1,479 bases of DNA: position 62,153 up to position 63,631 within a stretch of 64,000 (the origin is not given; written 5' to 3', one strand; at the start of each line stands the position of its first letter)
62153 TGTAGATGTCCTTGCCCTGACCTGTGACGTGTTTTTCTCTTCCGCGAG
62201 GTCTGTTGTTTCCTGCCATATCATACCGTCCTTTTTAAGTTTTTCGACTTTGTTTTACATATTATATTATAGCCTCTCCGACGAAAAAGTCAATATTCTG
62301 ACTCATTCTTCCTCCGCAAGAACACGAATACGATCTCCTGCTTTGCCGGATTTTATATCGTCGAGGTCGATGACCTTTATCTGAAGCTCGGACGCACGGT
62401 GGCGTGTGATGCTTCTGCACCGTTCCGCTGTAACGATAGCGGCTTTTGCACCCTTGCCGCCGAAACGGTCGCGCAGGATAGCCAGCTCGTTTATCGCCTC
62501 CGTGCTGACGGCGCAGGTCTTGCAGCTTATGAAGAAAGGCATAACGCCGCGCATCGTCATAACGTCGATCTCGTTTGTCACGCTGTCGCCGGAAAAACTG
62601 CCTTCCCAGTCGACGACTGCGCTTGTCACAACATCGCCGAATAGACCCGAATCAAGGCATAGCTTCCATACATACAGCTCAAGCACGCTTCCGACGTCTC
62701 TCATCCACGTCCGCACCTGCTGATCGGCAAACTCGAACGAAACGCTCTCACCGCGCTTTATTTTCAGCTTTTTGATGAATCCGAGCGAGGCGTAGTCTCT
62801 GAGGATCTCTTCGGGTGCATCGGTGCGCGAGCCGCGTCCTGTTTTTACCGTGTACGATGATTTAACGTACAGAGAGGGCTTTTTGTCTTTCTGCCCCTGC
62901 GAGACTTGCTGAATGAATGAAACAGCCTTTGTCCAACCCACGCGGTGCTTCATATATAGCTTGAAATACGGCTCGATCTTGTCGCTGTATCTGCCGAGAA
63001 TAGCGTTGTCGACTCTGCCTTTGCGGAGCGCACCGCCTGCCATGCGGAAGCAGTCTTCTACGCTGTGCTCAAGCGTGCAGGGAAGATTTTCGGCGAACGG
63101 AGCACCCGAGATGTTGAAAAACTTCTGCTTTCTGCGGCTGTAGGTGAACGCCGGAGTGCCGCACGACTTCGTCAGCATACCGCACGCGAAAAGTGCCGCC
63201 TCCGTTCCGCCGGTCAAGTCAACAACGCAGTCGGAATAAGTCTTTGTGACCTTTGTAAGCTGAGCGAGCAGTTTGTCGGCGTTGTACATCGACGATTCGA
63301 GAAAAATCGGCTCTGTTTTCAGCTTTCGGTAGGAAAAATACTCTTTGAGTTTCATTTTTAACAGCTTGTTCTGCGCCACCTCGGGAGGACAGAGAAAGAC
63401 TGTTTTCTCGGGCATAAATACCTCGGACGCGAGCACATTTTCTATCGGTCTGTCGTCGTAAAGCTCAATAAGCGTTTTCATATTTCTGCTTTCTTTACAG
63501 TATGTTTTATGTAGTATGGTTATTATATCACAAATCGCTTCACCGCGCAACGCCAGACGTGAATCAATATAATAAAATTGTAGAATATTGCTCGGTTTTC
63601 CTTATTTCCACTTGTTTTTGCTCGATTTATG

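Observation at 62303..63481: Orphan Card1/Can2-like CARF-nuclease with no CRISPR-Cas in view and a variant catalytic motif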

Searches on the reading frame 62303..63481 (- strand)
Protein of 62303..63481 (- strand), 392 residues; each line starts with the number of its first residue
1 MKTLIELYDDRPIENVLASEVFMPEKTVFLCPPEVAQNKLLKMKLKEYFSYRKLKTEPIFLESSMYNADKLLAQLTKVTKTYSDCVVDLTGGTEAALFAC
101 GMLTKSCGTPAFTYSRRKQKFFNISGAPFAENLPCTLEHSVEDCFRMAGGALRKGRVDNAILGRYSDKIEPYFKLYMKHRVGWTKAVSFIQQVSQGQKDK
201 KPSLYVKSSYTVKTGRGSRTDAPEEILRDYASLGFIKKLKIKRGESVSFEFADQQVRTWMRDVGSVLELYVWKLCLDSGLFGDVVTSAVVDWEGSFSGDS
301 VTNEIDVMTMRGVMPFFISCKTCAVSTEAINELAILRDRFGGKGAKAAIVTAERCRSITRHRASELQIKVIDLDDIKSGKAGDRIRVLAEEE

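Call 3: search_protein_families(library=pfam, proteins=[window:62303-63481:-], max_evalue=1)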
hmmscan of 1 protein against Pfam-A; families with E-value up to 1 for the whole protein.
window:62303-63481:- (392 aa): 1 family
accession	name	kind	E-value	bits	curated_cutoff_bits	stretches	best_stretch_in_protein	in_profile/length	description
PF09002.17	Card1_endonuc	-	3.8e-08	33.4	26.4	1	264-377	10-123/136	Card1-like, endonuclease domain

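Call 4: search_protein_families(library=ncbifam, proteins=[window:62303-63481:-], max_evalue=1)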
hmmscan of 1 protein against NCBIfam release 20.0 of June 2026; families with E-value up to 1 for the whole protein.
window:62303-63481:- (392 aa): 0 families

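Call 5: search_protein_families(library=padloc, proteins=[window:62303-63481:-], max_evalue=1)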
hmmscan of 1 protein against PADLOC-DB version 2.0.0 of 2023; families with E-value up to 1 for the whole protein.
window:62303-63481:- (392 aa): 20 families
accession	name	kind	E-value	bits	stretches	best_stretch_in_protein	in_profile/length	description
PDLC01895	CARF4--CARF_PDDEXK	-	4.9e-45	152.2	1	1-385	1-380/397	-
PDLC01880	CARF4--CARF_PDDEXK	-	5.9e-29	99.5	1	1-378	1-353/364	-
PDLC01884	CARF4--CARF_PDDEXK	-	6.6e-27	92.9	1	3-377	4-367/382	-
PDLC01881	CARF4--CARF_PDDEXK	-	7.4e-20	69.4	1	2-374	4-362/378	-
PDLC01037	Csx1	-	1.2e-15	55.9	1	1-376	2-308/320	ARF+Nuclease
PDLC01890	CARF4--CARF_PDDEXK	-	4.6e-14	50.6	1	1-373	1-340/366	-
PDLC01619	Csx1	-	6.6e-11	39.9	2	249-358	211-310/330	CAS-III; associated_signaling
PDLC01887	CARF4--CARF_PDDEXK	-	1.4e-10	39.2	2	1-114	1-110/285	-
PDLC01968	CARF_PDDEXK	-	1.7e-10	38.5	1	220-355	205-327/361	-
PDLC01898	CARF4--CARF_PDDEXK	-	2.5e-10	38.1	1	258-377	170-287/296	-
PDLC01900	CARF4--CARF_PDDEXK_AAA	-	9.5e-10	35.7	1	15-374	229-550/556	-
PDLC01882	CARF4--CARF_PDDEXK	-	4.9e-08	29.9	1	263-374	435-554/569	-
PDLC01889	CARF4--CARF_PDDEXK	-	3.9e-07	27.6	1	296-378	264-346/367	-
PDLC01897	CARF4--CARF_PDDEXK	-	4e-07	27.7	1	76-368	87-346/369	-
PDLC01512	Csx1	-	1.8e-06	25.4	1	27-375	30-372/382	CAS-III; associated_signaling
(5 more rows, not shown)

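Call 6: search_solved_structures(query=window:62303-63481:-, max_evalue=10, show_alignments=3)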
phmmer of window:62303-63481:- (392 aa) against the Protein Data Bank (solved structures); distinct sequences matched with E-value up to 10: 2.
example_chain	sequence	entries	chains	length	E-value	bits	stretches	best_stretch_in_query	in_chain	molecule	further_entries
1xmx_A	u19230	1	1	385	0.017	17.7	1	300-380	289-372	hypothetical protein VC1899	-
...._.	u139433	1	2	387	0.064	15.8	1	299-360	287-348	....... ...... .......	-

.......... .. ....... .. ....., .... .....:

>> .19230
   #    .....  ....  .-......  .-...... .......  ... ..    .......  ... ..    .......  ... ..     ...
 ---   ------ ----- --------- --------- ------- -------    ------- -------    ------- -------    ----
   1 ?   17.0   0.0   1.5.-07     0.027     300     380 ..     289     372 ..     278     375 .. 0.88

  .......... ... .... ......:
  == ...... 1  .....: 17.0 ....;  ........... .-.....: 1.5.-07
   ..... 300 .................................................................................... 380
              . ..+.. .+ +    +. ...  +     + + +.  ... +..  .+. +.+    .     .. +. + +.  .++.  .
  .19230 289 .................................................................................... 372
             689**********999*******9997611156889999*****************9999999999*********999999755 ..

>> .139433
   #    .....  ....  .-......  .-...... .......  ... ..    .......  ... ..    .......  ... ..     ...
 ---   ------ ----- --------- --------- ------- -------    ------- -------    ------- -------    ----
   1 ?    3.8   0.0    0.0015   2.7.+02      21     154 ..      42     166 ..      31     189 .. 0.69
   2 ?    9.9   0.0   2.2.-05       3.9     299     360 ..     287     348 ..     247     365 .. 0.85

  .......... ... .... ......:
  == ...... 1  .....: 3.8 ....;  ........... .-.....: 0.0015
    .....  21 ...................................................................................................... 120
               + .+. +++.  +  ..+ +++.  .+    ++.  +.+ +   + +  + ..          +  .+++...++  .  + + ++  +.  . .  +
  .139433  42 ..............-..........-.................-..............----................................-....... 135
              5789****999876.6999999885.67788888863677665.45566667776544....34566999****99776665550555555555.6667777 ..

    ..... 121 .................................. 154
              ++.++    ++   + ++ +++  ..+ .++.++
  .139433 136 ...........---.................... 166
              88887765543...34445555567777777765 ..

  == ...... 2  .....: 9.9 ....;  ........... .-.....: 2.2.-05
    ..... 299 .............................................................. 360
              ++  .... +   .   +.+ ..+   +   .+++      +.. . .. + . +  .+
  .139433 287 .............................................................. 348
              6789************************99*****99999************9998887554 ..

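Call 7: find_homologous_proteins(query=window:62303-63481:-, max_evalue=0.001)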
Query window:62303-63481:- (392 aa): 2840 proteins with E <= 0.001 among 7057 candidates; the best 120 are listed.
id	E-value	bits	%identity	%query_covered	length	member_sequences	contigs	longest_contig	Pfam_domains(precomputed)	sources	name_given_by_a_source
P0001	1.7e-258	875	99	100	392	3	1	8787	PF09002.18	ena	-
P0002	1.3e-166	573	65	99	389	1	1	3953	PF09002.18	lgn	-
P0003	1.4e-166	573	64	98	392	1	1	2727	PF09002.18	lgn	-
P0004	5.5e-166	571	65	99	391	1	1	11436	PF09002.18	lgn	-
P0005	1.5e-163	563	63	100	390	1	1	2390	PF09002.18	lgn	-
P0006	3.2e-163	561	62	99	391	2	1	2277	PF09002.18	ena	-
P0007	3.3e-163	561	63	100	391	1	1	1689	PF09002.18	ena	-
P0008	5.5e-163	561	63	100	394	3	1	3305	PF09002.18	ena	-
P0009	9.2e-163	560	64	100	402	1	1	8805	PF09002.18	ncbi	-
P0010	1.4e-162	559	63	100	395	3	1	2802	PF09002.18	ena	-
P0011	2.0e-162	559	64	98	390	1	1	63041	PF09002.18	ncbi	-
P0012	3.3e-162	558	62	99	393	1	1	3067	PF09002.18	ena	-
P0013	6.6e-162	557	63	99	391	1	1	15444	PF09002.18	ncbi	-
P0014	1.6e-161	556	62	100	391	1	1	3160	PF09002.18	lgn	-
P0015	2.6e-161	555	64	98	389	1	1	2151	PF09002.18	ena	-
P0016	4.1e-161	555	62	100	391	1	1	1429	PF09002.18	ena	-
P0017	4.3e-161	554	63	99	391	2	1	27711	PF09002.18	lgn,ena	-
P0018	1.4e-160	553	63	100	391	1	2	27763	PF09002.18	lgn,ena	-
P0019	1.7e-160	553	63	100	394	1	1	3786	PF09002.18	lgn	-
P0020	1.8e-160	552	62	100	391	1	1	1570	PF09002.18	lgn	-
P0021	2.2e-160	552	63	98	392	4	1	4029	PF09002.18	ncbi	-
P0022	3.3e-160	552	63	99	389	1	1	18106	PF09002.18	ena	-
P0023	9.3e-160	550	64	98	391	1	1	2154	PF09002.18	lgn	-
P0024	9.3e-160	550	63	100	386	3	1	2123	PF09002.18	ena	-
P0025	1.4e-159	550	60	100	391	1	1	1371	PF09002.18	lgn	-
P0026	1.9e-159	549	63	98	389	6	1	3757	PF09002.18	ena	-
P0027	2.4e-159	549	62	99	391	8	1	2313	PF09002.18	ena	-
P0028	4.8e-159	548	62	100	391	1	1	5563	PF09002.18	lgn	-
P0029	5.2e-159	548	62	100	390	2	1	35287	PF09002.18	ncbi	-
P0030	5.9e-159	547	61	99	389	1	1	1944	PF09002.18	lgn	-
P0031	7.0e-159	547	61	100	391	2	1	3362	PF09002.18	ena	-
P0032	7.1e-159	547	62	98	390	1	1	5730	PF09002.18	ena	-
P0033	7.3e-159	547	61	99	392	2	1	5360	PF09002.18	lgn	-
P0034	1.0e-158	547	61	100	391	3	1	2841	PF09002.18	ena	-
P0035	1.3e-158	546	62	97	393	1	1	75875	PF09002.18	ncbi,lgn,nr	ncbi:MAG: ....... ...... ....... [Clostridiales bacterium]|nr:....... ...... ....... [Candidatus Cac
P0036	1.3e-158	546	62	99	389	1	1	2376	PF09002.18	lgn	-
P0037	1.5e-158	546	61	99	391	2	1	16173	PF09002.18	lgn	-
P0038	1.8e-158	546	61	100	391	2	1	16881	PF09002.18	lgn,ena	-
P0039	2.4e-158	545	63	96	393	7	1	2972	PF09002.18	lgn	-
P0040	2.6e-158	545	61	98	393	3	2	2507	PF09002.18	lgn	-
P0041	3.1e-158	545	60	100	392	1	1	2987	PF09002.18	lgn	-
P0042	3.1e-158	545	61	99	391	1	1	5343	PF09002.18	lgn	-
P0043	3.3e-158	545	63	96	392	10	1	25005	PF09002.18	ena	-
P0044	3.5e-158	545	63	99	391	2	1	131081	PF09002.18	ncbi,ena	-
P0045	3.6e-158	545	62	100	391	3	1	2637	PF09002.18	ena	-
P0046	3.7e-158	545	65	98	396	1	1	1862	PF09002.18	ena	-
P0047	4.9e-158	544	62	98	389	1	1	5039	PF09002.18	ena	-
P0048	5.1e-158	544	63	99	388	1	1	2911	PF09002.18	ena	-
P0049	5.2e-158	544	63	98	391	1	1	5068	PF09002.18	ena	-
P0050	6.3e-158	544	61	100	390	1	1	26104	PF09002.18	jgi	-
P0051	6.5e-158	544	61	99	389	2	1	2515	PF09002.18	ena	-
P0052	7.7e-158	544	63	97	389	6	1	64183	PF09002.18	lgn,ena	-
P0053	2.3e-157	542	62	98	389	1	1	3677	PF09002.18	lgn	-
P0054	4.4e-157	541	62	97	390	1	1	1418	PF09002.18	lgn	-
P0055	5.4e-157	541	62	99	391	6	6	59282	PF09002.18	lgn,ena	-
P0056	6.5e-157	541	62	98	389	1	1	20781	PF09002.18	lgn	-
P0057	7.8e-157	540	59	100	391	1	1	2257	PF09002.18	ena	-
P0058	9.0e-157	540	59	99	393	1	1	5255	PF09002.18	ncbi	-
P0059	1.1e-156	540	59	100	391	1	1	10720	PF09002.18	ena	-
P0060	1.8e-156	539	61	100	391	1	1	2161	PF09002.18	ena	-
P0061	3.2e-156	538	62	100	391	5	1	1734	PF09002.18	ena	-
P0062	3.2e-156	538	62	98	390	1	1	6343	PF09002.18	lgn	-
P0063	4.1e-156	538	62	99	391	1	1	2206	PF09002.18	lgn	-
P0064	4.2e-156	538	61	100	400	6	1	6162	PF09002.18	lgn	-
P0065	5.6e-156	538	61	100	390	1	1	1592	PF09002.18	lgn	-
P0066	6.7e-156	537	60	100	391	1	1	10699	PF09002.18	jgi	-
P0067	1.0e-155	537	61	100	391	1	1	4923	PF09002.18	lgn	-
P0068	1.2e-155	537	61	99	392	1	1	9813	PF09002.18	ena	-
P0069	1.6e-155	536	62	98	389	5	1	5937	PF09002.18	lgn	-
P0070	2.0e-155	536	60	99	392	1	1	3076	PF09002.18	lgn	-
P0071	2.1e-155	536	61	100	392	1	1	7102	PF09002.18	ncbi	-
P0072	2.6e-155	535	61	100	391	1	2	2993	PF09002.18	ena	-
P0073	2.8e-155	535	63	98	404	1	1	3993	PF09002.18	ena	-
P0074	3.0e-155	535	61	99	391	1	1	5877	PF09002.18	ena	-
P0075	3.2e-155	535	61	99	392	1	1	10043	PF09002.18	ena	-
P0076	4.8e-155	535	61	99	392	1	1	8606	PF09002.18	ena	-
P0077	4.8e-155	535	61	98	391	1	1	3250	PF09002.18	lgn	-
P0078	5.6e-155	534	60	100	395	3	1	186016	PF09002.18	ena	-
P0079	7.3e-155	534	59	99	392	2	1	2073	PF09002.18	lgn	-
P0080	9.2e-155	534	63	97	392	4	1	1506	PF09002.18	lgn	-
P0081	1.0e-154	533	61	99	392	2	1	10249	PF09002.18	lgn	-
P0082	1.1e-154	533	61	99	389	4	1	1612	PF09002.18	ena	-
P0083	1.1e-154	533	61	99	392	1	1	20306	PF09002.18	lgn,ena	-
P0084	1.3e-154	533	61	100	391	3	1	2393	PF09002.18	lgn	-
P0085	1.4e-154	533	61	100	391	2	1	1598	PF09002.18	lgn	-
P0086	1.4e-154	533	61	99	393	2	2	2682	PF09002.18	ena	-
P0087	1.6e-154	533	60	99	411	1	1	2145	PF09002.18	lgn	-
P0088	1.7e-154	533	61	100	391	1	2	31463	PF09002.18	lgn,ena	-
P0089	1.8e-154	533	60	98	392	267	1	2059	PF09002.18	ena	-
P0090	1.9e-154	533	60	100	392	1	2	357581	PF09002.18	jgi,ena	-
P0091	2.8e-154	532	61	100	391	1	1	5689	PF09002.18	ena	-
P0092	3.1e-154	532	62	97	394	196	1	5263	PF09002.18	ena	-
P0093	4.2e-154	531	60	100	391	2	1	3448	PF09002.18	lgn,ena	-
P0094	5.0e-154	531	61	99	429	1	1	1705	PF09002.18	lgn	-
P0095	7.6e-154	531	62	99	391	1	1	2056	PF09002.18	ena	-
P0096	1.0e-153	530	61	99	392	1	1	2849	PF09002.18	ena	-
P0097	1.2e-153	530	59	100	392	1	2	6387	PF09002.18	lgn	-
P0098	1.3e-153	530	59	99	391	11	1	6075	PF09002.18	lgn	-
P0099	1.7e-153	529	60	99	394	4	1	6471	PF09002.18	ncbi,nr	ncbi:MAG: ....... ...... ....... [Oscillospiraceae bacterium]|nr:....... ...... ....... [Oscillospir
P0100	2.1e-153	529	60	99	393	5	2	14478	PF09002.18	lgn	-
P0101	2.8e-153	529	58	100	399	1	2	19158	PF09002.18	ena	-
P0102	4.8e-153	528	62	97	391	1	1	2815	PF09002.18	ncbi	-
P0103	8.2e-153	527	60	100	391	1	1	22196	PF09002.18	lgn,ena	-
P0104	1.2e-152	527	60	100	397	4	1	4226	PF09002.18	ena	-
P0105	1.6e-152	526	60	98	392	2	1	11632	PF09002.18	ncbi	-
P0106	1.7e-152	526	61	100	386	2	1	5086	PF09002.18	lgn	-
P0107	2.2e-152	526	61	96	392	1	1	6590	PF09002.18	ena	-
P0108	2.9e-152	525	60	99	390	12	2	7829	PF09002.18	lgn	-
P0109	3.8e-152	525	57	99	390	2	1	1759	PF09002.18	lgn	-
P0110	1.7e-151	523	59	100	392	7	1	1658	PF09002.18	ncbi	-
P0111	1.9e-151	523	59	100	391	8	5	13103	PF09002.18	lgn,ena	-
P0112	2.5e-151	522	58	98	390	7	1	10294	PF09002.18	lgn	-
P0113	2.5e-151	522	59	98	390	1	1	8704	PF09002.18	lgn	-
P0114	2.7e-151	522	59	98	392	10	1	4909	PF09002.18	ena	-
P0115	3.8e-151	522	59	98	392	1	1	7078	PF09002.18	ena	-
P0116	5.9e-151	521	60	99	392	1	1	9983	PF09002.18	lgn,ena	-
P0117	9.1e-151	520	59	100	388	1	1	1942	PF09002.18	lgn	-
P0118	9.8e-151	520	59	98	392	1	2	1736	PF09002.18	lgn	-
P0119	1.1e-150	520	59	100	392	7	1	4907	PF09002.18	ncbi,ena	-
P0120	1.6e-150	520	61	97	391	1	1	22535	PF09002.18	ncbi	-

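Call 11: find_encoding_contigs(protein=window:62303-63481:-, flank=10000, max_places=6)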
Protein window:62303-63481:- (392 aa): no gene with exactly this product is on record in the collection.

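Call 12: find_encoding_contigs(protein=P0090, flank=10000, max_places=3)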
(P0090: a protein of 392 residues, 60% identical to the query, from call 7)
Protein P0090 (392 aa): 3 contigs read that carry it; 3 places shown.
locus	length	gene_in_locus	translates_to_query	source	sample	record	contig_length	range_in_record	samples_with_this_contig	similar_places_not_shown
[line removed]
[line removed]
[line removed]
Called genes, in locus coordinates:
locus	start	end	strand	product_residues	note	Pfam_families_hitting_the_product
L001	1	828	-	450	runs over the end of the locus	PF18073:Zn_ribbon_LapB, PF13481:AAA_25, PF03796:DnaB_C (weak), PF06745:ATPase, PF13191:AAA_16 (weak), PF23442:DUF7125, PF13401:AAA_22 (weak), PF06745:ATPase (weak)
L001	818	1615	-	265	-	PF01520:Amidase_3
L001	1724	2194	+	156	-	PF11007:CotJA, PF12652:CotJB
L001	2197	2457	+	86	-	PF05067:Mn_catalase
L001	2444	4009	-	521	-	PF01935:DUF87, PF05872:HerA_C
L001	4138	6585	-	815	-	PF03415:Peptidase_C11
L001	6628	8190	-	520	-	PF00239:Resolvase, PF07508:Recombinase, PF13408:Zn_ribbon_recom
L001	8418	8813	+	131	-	PF05067:Mn_catalase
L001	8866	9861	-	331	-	PF00764:Arginosuc_synth (weak), PF02540:NAD_synthase (weak), PF03054:tRNA_Me_trans, PF20259:tRNA_Me_trans_M, PF20258:tRNA_Me_trans_C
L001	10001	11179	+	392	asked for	PF09002:Card1_endonuc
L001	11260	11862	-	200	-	PF00929:RNase_T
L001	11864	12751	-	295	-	PF16745:RsgA_N, PF03193:RsgA_GTPase, PF01926:MMR_HSR1 (weak)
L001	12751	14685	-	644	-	-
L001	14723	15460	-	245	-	PF00481:PP2C, PF13672:PP2C_2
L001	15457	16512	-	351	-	PF21016:RlmN_N, PF04055:Radical_SAM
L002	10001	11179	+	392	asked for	PF09002:Card1_endonuc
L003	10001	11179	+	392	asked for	PF09002:Card1_endonuc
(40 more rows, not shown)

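Call 13: find_encoding_contigs(protein=P0078, flank=10000, max_places=3)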
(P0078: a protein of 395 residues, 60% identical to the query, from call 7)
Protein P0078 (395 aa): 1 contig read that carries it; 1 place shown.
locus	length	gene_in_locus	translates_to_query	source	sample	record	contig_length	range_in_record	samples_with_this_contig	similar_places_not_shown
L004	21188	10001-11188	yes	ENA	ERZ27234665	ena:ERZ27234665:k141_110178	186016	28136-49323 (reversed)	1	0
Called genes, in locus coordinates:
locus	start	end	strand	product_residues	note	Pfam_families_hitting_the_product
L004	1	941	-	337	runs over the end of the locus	PF02504:FA_synthesis, PF01515:PTA_PTB (weak)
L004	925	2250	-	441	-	PF01134:GIDA, PF01266:DAO (weak), PF13450:NAD_binding_8 (weak)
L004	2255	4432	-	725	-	PF01751:Toprim, PF01131:Topoisom_bac, PF01396:Zn_ribbon_Top1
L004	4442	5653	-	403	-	PF02481:DNA_processg_A, PF18306:LDcluster4 (weak), PF17782:WHD_DprA (weak)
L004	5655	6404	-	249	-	PF00588:SpoU_methylase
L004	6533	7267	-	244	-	PF03734:YkuD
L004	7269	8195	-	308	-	PF12773:DZR (weak), PF13240:Zn_Ribbon_1 (weak), PF24460:DUF7575 (faint)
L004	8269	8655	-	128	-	-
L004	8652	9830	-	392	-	PF00464:SHMT, PF00155:Aminotran_1_2, PF01212:Beta_elim_lyase (weak)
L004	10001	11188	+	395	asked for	PF09002:Card1_endonuc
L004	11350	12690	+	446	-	PF00209:SNF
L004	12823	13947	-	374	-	PF06541:ABC_trans_CmpB, PF01966:HD (weak)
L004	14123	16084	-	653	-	PF01336:tRNA_anti-codon, PF00152:tRNA-synt_2, PF01409:tRNA-synt_2d (faint), PF01588:tRNA_bind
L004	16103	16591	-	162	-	PF03449:GreA_GreB_N, PF01272:GreA_GreB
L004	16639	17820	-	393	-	PF22694:CtpB_N-like, PF00595:PDZ (weak), PF17820:PDZ_6, PF03572:Peptidase_S41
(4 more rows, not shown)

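Call 19: search_protein_representatives(protein=window:62303-63481:-)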
Query: 392 residues. Proteins with E-value up to 0.001 (for the whole library): 1417; up to 1e-10: 788; up to 1e-30: 122. The best 150 are listed.
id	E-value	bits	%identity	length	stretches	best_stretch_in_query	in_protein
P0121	8.1e-126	436.7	53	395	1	1-390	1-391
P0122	8.5e-111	387.3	48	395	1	2-391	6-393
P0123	1.7e-106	373.1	47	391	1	1-385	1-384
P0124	4.5e-104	365.1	47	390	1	1-389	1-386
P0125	1.8e-93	330.2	40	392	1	1-381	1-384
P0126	3.9e-91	322.6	51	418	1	3-313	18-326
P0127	1.9e-88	313.7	40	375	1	1-378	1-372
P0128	1.1e-80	288.1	53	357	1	1-265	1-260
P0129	2.1e-73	264.2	46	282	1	1-268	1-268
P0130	5.9e-73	262.7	45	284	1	1-272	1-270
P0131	8.1e-70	252.4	49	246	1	147-388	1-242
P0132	1.6e-65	238.3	38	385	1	1-388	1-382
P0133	3.8e-65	237.0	41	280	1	1-281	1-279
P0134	9.9e-65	235.7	49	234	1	1-225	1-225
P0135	6.4e-64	233.0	68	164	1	230-386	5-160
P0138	3.5e-60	220.7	32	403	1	1-389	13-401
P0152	2.1e-50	188.5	29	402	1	3-380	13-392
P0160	5.3e-49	183.9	33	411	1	1-385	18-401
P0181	3.9e-42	161.3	31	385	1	1-383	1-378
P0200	1.1e-36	143.4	27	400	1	1-390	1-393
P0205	3.1e-36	141.9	30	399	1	1-367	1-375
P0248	3.8e-30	121.9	25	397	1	2-387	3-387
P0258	1.9e-29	119.6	29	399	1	3-383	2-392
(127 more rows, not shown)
